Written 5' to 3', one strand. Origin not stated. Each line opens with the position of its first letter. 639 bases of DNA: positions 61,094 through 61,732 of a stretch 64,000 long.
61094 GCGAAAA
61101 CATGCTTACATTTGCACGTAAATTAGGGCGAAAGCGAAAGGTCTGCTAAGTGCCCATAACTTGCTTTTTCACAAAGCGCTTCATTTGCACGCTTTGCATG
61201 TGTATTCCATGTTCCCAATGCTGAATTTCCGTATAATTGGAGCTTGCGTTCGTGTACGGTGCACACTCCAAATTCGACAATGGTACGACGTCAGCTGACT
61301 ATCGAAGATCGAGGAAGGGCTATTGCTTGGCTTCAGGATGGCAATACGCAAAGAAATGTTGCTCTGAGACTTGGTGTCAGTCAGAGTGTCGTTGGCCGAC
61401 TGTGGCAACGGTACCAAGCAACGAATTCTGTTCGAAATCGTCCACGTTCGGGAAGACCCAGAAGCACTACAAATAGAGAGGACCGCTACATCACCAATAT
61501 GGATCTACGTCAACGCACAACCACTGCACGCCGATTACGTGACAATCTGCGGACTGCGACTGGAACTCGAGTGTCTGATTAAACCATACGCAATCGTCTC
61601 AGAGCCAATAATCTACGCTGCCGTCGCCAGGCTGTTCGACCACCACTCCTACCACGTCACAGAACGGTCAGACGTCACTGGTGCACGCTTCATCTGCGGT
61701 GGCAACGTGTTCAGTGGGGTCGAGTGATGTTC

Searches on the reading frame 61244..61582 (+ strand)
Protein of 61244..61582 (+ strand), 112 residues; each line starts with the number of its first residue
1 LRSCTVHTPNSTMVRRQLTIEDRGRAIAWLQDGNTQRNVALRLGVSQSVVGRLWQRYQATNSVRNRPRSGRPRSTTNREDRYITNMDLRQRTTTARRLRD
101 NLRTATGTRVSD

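Call 62: search_protein_families(library=pfam, proteins=[window:61244-61582:+], max_evalue=0.001)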
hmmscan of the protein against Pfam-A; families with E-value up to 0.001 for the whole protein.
window:61244-61582:+ (112 aa): 5 families
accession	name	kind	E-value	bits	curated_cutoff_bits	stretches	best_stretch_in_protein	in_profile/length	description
PF13936.12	HTH_38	-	1.2e-05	25.3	27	1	15-52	2-39/44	Helix-turn-helix domain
PF13551.12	HTH_29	-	1.7e-05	25.2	28.1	1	24-74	2-55/64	Winged helix-turn helix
PF13565.12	HTH_32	-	2.1e-05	25.4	33.7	1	50-111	2-65/73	Homeodomain-like domain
PF13518.12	HTH_28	-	6.7e-05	23.3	25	1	23-72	2-51/52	Helix-turn-helix domain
PF13384.12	HTH_23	-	0.00076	19.7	24.6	1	19-59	3-43/50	Homeodomain-like domain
